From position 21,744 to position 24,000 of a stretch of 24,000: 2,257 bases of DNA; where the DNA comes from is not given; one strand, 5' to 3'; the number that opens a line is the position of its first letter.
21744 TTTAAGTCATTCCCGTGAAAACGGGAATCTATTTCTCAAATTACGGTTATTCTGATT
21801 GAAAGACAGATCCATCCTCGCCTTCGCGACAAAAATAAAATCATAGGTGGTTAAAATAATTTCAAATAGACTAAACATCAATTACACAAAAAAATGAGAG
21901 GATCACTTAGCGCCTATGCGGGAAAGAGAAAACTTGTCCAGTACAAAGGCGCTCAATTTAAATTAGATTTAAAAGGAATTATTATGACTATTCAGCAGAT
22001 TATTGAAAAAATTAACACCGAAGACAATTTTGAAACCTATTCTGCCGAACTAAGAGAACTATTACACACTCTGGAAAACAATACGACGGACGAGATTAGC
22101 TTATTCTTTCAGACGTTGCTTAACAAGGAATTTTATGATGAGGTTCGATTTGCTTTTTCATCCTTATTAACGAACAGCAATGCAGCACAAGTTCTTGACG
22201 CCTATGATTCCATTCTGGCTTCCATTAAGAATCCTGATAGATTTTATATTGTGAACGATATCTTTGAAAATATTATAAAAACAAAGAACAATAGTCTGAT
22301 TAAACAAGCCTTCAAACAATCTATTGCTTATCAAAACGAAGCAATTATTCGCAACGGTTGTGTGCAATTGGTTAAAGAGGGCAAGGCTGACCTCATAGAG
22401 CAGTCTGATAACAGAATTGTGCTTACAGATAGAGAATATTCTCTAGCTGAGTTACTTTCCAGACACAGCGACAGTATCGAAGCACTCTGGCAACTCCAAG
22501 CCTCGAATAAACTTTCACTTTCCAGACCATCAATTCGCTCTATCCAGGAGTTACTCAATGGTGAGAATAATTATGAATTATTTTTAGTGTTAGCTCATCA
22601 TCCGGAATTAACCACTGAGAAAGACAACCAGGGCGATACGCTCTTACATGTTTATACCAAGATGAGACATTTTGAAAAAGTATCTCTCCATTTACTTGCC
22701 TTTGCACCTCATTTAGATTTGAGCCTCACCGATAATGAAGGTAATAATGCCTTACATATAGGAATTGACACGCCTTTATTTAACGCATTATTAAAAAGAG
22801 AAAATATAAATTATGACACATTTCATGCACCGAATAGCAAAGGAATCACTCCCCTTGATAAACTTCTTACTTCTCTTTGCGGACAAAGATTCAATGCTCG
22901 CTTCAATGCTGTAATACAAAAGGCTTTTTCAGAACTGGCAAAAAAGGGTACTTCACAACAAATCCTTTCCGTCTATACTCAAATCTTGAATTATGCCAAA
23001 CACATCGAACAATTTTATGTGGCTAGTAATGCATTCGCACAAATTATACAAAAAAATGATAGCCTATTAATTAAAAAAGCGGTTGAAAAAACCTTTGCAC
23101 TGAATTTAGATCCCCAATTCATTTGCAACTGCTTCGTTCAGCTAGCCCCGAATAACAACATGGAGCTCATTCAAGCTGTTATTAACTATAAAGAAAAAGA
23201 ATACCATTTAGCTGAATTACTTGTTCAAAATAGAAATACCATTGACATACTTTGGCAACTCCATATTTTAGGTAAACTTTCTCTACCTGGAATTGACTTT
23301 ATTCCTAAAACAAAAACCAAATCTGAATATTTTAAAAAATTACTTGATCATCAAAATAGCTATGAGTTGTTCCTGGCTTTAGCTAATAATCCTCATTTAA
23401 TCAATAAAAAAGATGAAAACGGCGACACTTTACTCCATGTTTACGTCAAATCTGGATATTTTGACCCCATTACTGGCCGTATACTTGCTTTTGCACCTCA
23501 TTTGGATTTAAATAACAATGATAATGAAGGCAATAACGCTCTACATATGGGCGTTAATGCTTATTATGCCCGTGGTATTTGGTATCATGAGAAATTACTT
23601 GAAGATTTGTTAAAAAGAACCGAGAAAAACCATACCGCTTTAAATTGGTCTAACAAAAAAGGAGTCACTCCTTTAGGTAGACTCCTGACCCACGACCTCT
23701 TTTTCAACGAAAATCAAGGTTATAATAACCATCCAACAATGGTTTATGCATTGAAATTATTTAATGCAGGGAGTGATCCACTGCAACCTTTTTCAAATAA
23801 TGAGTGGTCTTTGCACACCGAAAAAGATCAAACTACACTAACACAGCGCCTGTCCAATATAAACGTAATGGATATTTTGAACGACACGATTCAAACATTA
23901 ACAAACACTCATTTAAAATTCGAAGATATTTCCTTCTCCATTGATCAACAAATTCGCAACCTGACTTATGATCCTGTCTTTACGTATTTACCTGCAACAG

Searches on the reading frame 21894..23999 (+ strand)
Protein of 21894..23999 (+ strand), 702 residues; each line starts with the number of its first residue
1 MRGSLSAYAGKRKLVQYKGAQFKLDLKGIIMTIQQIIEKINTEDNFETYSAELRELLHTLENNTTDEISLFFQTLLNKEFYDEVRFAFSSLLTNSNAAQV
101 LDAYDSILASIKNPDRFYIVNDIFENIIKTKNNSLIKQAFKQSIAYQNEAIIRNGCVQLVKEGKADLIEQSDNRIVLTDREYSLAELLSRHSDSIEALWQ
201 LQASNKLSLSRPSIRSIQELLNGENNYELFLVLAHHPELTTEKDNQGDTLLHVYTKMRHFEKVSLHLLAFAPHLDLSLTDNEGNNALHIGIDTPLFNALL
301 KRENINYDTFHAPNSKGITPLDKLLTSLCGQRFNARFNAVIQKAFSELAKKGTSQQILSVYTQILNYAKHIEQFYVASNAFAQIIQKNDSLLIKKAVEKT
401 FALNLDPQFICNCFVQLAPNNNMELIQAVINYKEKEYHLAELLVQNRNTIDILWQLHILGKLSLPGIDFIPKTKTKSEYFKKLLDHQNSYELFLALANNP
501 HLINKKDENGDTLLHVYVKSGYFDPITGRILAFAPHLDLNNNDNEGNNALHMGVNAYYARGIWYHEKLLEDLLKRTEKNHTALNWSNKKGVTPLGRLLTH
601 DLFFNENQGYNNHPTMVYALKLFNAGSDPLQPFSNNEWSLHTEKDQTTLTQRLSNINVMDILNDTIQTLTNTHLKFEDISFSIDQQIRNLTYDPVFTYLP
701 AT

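Call 75: search_protein_families(library=pfam, proteins=[window:21894-23999:+], max_evalue=0.01)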
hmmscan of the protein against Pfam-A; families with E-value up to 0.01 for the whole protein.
window:21894-23999:+ (702 aa): 3 families
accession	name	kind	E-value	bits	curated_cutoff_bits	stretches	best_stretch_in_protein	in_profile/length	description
PF12796.13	Ank_2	-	5e-07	30.6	27.3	1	488-554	8-68/90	Ankyrin repeats (3 copies)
PF13637.12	Ank_4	-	0.0011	19.7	22.7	0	488-522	8-42/50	Ankyrin repeats (many copies)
PF13857.12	Ank_5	-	0.0033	18.2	27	0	234-289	3-55/56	Ankyrin repeats (many copies)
